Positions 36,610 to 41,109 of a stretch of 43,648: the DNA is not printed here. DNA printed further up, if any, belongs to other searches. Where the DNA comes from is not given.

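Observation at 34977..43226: Three-gene cassette (NYN/LOTUS-TPR nuclease, tandem-cyclase STAND NTPase-TPR, NERD/coiled-coil/TM/TPR): candidate nucleotide-signalling, nuclease-armed system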

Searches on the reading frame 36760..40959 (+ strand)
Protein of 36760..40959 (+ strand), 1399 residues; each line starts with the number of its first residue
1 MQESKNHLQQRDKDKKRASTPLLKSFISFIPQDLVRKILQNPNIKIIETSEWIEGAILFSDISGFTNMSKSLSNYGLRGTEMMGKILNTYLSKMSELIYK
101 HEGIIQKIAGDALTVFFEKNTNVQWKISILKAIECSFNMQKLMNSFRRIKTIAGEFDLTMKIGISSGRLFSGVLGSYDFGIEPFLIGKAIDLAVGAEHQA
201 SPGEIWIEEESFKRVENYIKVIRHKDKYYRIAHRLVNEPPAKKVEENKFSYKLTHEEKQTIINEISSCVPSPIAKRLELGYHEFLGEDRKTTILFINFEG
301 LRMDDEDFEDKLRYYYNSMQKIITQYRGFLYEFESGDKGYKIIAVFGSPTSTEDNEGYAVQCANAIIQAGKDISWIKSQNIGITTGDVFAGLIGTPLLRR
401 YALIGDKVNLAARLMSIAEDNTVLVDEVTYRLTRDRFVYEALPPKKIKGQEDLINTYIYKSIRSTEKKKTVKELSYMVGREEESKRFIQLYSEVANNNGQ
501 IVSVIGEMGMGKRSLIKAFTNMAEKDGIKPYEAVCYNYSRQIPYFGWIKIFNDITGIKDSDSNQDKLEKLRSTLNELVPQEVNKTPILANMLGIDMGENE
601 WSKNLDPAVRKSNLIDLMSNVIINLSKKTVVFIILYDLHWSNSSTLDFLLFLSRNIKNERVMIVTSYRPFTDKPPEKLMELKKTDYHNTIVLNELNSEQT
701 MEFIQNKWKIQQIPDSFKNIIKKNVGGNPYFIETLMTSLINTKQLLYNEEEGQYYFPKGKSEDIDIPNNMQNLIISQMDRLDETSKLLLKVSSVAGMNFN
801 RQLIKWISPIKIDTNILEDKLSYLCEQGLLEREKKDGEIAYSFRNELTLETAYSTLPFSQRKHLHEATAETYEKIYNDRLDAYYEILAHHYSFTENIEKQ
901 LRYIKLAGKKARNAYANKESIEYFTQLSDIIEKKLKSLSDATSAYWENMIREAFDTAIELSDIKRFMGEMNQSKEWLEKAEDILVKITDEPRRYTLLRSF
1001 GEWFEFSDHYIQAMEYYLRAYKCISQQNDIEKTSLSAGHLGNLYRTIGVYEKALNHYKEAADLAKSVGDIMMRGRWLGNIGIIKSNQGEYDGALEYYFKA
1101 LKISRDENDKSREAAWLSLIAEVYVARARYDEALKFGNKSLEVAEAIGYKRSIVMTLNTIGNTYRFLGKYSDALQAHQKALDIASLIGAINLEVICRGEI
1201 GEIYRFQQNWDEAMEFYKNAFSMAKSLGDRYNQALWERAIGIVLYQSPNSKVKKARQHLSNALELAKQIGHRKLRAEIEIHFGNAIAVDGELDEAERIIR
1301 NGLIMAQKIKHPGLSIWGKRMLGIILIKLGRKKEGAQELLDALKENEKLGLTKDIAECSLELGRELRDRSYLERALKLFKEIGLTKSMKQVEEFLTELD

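Call 3: search_protein_families(library=pfam, proteins=[window:36760-40959:+], max_evalue=0.01)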
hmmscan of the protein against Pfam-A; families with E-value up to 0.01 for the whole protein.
window:36760-40959:+ (1399 aa): 14 families
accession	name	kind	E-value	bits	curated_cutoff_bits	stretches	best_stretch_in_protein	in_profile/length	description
PF13424.12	TPR_12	-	7e-38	129.1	30.1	4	1114-1184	3-75/77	Tetratricopeptide repeat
PF00211.25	Guanylate_cyc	-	3.2e-25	89.2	21.9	2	56-216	10-156/183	Adenylate and Guanylate cyclase catalytic domain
PF13176.12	TPR_7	-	1.2e-19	69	27.9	3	1039-1069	4-34/36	Tetratricopeptide repeat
PF13374.12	TPR_10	-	7.7e-18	64.3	27.5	1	1155-1183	3-31/42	Tetratricopeptide repeat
PF00515.34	TPR_1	-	1.7e-16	59.7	27.8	2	1077-1105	4-32/34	Tetratricopeptide repeat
PF13191.12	AAA_16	-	6.6e-16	59.7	32.6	1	478-664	3-167/167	AAA ATPase domain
PF07719.23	TPR_2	-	8.3e-14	50.9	27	0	1077-1105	4-32/34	Tetratricopeptide repeat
PF17874.7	TPR_MalT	-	2.4e-12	47.2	45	1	1085-1346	12-269/336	MalT-like TPR region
PF13181.12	TPR_8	-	3.3e-09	36.6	25.7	0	1078-1106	5-33/34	Tetratricopeptide repeat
PF13414.12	TPR_11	-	7.8e-08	32.3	26.8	0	1041-1063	1-23/42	TPR repeat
PF14938.12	SNAP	-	1.5e-05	25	25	1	1004-1135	45-176/282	Soluble NSF attachment protein, SNAP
PF13428.12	TPR_14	-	0.00087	20.2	23.5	0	1201-1223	8-30/44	Tetratricopeptide repeat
PF10345.15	Cohesin_load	-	0.003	16.4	25.8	0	1211-1324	465-576/585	Cohesin loading factor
PF14559.12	TPR_19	-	0.0086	16.8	25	0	1087-1136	4-47/68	Tetratricopeptide repeat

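Call 4: search_protein_families(library=padloc, proteins=[window:36760-40959:+], max_evalue=0.01)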
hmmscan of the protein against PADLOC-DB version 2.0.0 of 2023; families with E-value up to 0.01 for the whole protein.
window:36760-40959:+ (1399 aa): 10 families
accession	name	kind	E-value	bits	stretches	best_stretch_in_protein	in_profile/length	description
PDLC01169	TPR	-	7.3e-27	92.3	3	1120-1263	115-239/252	TPR repeats containing protein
PDLC02367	PycC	-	6.5e-19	66.3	2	43-226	32-203/226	-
PDLC00766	PycC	-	1.3e-13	48.9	1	38-225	27-205/232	Pycsar cyclase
PDLC01171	TPR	-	2.3e-12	44.7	2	1200-1379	147-317/504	TPR repeats containing protein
PDLC00765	PycC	-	4.5e-11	40.5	1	50-243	253-440/477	Pycsar cyclase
PDLC00734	PycC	-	9.7e-10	36.1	1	57-214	192-343/374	Pycsar cyclase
PDLC02370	PycC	-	1.7e-09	35.5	1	58-167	85-188/340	-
PDLC02369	PycC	-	2.9e-09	34.9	2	38-222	28-198/248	-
PDLC01092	C3a198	-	1.3e-08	32.3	2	1229-1379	191-336/523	TPR protein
PDLC00764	PycC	-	1e-05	22.6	1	58-167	98-203/449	Pycsar cyclase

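Call 6: search_protein_families(library=ncbifam, proteins=[window:36760-40959:+], max_evalue=0.001)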
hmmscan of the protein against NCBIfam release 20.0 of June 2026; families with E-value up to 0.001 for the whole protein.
window:36760-40959:+ (1399 aa): 8 families
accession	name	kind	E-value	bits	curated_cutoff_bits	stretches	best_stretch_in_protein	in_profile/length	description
TIGR03903.1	TOMM_kin_cyc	equivalog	7.5e-58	196.3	705.75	1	339-1275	341-1257/1267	TOMM system kinase/cyclase fusion protein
NF053520.1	HK_Porph_FimS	equivalog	1.6e-26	92.7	600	3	990-1204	43-254/618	sensor histidine kinase FimS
NF041717.1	HaaA_phane_TPR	equivalog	1.6e-22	79.5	1125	1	1011-1312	572-868/882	cyclophane-containing RiPP biosynthesis TPR protein HaaT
NF053617.1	SARPRegAfsRStmc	equivalog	1e-15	56.8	1430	2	1026-1183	728-885/986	SARP-family global regulator AfsR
NF053779.1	BT3442_fam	equivalog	5.1e-12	45.3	940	2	1085-1225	113-253/563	BT3442 family protein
NF053720.1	NsdA_fam_reg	subfamily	8e-11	42.1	75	0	1049-1119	216-285/432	NsdA family TPR-like regulatory protein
NF040586.1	FxSxx_TPR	equivalog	5.6e-10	38.3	300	1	1086-1312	397-679/830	FxSxx-COOH system tetratricopeptide repeat protein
NF002725.1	PRK02603.1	equivalog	2e-07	31.2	143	1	1081-1176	42-128/173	photosystem I assembly protein Ycf3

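Call 10: find_encoding_contigs(protein=window:36760-40959:+, flank=10000, max_places=10)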
Protein window:36760-40959:+ (1399 aa): 1 contig read that carries it; 1 place shown.
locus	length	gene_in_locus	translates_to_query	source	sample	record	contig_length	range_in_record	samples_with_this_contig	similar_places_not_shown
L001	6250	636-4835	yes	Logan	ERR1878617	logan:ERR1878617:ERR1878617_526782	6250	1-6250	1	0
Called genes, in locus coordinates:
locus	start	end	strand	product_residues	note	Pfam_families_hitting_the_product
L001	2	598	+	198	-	?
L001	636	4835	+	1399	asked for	PF00211:Guanylate_cyc, PF13191:AAA_16, PF13374:TPR_10 (faint), PF13176:TPR_7 (faint), PF13181:TPR_8 (faint), PF13424:TPR_12, PF17874:TPR_MalT, PF13424:TPR_12, +4 more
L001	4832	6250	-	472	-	?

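Call 11: find_homologous_proteins(query=window:36760-40959:+, max_evalue=1e-10)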
Query window:36760-40959:+ (1399 aa): 1344 proteins with E <= 1e-10 among 8000 candidates; the best 120 are listed.
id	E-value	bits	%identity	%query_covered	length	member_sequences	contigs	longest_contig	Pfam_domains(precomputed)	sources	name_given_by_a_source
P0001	0.0e+0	3135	100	100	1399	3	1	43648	PF13414.13,PF17874.8,PF00515.35,PF13424.13,PF13176.13,PF14938.13,PF00211.26,PF13181.13,PF07719.24,PF13191.13,PF13374.13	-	-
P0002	0.0e+0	2496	79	100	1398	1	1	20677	PF13414.13,PF17874.8,PF00515.35,PF13424.13,PF13176.13,PF13428.13,PF00211.26,PF13181.13,PF07719.24,PF13191.13,PF13374.13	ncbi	-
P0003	0.0e+0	1934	62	100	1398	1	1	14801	PF13414.13,PF13176.13,PF13428.13,PF13191.13,PF13374.13,PF17874.8,PF00515.35,PF13424.13,PF28559.1,PF14938.13,PF13432.13,PF00211.26,PF13181.13,PF07719.24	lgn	-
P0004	0.0e+0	1824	59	99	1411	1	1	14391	PF13176.13,PF13428.13,PF13191.13,PF13374.13,PF10345.16,PF17874.8,PF00515.35,PF13424.13,PF13432.13,PF00211.26,PF13181.13,PF07719.24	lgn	-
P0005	3.4e-183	630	35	75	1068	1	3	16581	PF00515.35,PF13424.13,PF13401.13,PF00211.26,PF07719.24,PF13191.13,PF13374.13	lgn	-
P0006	1.2e-171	591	32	78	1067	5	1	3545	PF13424.13,PF13401.13,PF00211.26,PF07719.24,PF13191.13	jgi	-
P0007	2.0e-164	567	29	89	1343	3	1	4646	PF10602.16,PF13414.13,PF13176.13,PF24885.2,PF13428.13,PF13191.13,PF13374.13,PF17874.8,PF00515.35,PF13424.13,PF28559.1,PF21033.5,PF13432.13,PF00211.26,PF13181.13,PF07719.24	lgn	-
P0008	1.7e-160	554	28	86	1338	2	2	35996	PF10602.16,PF13414.13,PF13176.13,PF24885.2,PF13428.13,PF13191.13,PF13374.13,PF07721.21,PF10516.16,PF17874.8,PF00515.35,PF13424.13,PF14938.13,PF13432.13,PF00211.26,PF13181.13,PF07719.24,PF13174.13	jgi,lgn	jgi:predicted ATPase/class 3 adenylate cyclase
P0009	2.2e-159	551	28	96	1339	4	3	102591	PF10602.16,PF13431.13,PF13176.13,PF24885.2,PF13428.13,PF13191.13,PF13374.13,PF07721.21,PF14559.13,PF17874.8,PF00515.35,PF13424.13,PF28559.1,PF21033.5,PF14938.13,PF13432.13,PF00211.26,PF13181.13,PF07719.24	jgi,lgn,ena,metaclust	metaclust:\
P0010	2.3e-159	551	28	89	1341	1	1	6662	PF10602.16,PF13414.13,PF13191.13,PF13374.13,PF07721.21,PF00515.35,PF13424.13,PF28559.1,PF14938.13,PF07719.24,PF13174.13,PF13431.13,PF25058.2,PF13176.13,PF24885.2,PF13428.13,PF14559.13,PF10516.16,PF17874.8,PF12895.14,PF21033.5,PF13432.13,PF00211.26,PF13181.13,PF12968.14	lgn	-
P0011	4.8e-158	546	28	90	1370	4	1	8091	PF13414.13,PF13176.13,PF13191.13,PF13374.13,PF17874.8,PF00515.35,PF13424.13,PF28559.1,PF13432.13,PF00211.26,PF13181.13,PF07719.24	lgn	-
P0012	7.3e-158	546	29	89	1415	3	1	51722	PF10602.16,PF13414.13,PF10952.16,PF13191.13,PF13374.13,PF07721.21,PF00515.35,PF13424.13,PF28559.1,PF14938.13,PF07719.24,PF13174.13,PF13431.13,PF25058.2,PF13176.13,PF24885.2,PF13428.13,PF14559.13,PF10516.16,PF17874.8,PF12895.14,PF21033.5,PF13432.13,PF00211.26,PF13181.13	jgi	-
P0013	4.1e-150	520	27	96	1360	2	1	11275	PF10602.16,PF13414.13,PF10952.16,PF13176.13,PF24885.2,PF13428.13,PF13191.13,PF13374.13,PF10345.16,PF10516.16,PF17874.8,PF00515.35,PF13424.13,PF28559.1,PF14938.13,PF13432.13,PF00211.26,PF13181.13,PF07719.24,PF13174.13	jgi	-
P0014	1.8e-149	518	26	98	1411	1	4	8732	PF13176.13,PF24885.2,PF13401.13,PF13191.13,PF13374.13,PF17874.8,PF00515.35,PF13424.13,PF14938.13,PF13432.13,PF00211.26,PF13181.13,PF07719.24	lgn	-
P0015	7.1e-147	509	29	84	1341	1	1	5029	PF13176.13,PF24885.2,PF13428.13,PF13191.13,PF13374.13,PF10516.16,PF17874.8,PF00515.35,PF13424.13,PF00211.26,PF13181.13,PF07719.24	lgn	-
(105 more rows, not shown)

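Call 12: find_encoding_contigs(protein=P0002, flank=10000, max_places=3)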
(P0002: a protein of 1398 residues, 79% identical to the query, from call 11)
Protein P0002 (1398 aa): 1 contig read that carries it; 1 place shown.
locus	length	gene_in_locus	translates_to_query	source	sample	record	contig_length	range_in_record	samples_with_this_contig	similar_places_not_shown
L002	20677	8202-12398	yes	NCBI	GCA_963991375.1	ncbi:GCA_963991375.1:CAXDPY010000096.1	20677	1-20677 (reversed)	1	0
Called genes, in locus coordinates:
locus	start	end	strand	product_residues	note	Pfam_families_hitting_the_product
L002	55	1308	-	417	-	-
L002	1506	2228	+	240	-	-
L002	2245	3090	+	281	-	PF13207:AAA_17 (faint), PF00406:ADK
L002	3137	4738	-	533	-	PF04286:DUF445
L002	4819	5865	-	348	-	PF08309:LVIVD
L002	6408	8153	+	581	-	PF13181:TPR_8 (faint), PF01936:NYN, PF07719:TPR_2 (faint), PF13041:PPR_2 (faint), PF00515:TPR_1 (faint), PF01535:PPR (faint), PF13176:TPR_7 (faint)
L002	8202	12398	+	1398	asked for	PF00211:Guanylate_cyc, PF13181:TPR_8 (faint), PF13191:AAA_16, PF07719:TPR_2 (faint), PF13424:TPR_12 (weak), PF13424:TPR_12, PF17874:TPR_MalT (weak), PF13424:TPR_12, +5 more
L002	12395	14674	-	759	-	PF08378:NERD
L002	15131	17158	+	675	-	PF17239:DUF5312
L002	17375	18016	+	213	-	PF13646:HEAT_2 (faint)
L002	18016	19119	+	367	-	PF04773:FecR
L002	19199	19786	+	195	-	-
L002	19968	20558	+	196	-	PF13601:HTH_34 (weak), PF03551:PadR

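Call 13: find_encoding_contigs(protein=P0003, flank=10000, max_places=3)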
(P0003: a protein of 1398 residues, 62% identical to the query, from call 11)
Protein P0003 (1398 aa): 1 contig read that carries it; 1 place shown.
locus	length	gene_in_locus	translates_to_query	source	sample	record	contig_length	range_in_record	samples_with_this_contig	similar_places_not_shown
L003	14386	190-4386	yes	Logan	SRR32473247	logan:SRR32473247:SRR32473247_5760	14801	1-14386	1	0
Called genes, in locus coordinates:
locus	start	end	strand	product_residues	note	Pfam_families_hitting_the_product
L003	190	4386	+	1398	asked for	PF00211:Guanylate_cyc, PF13191:AAA_16, PF14938:SNAP (weak), PF13424:TPR_12, PF00515:TPR_1, PF13424:TPR_12, PF17874:TPR_MalT, PF13424:TPR_12, +8 more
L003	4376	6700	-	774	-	PF08378:NERD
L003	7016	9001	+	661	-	PF17239:DUF5312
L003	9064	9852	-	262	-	PF02146:SIR2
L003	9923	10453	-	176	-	-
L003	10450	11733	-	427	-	PF01882:DUF58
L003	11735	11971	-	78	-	-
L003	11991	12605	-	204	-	-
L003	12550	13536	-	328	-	-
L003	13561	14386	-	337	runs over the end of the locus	PF02608:Bmp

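Call 14: find_encoding_contigs(protein=P0004, flank=10000, max_places=3)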
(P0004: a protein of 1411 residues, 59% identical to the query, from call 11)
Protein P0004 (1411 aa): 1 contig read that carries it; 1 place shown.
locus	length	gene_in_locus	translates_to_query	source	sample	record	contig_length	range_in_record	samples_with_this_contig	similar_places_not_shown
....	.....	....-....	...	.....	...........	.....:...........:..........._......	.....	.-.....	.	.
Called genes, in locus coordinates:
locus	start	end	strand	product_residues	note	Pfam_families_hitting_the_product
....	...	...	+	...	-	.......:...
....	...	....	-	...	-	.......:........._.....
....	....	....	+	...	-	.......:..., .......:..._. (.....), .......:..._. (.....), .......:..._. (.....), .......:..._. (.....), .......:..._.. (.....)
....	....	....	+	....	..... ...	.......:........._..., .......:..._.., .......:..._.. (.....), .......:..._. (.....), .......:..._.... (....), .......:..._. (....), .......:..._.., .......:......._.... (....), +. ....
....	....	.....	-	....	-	-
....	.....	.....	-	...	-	-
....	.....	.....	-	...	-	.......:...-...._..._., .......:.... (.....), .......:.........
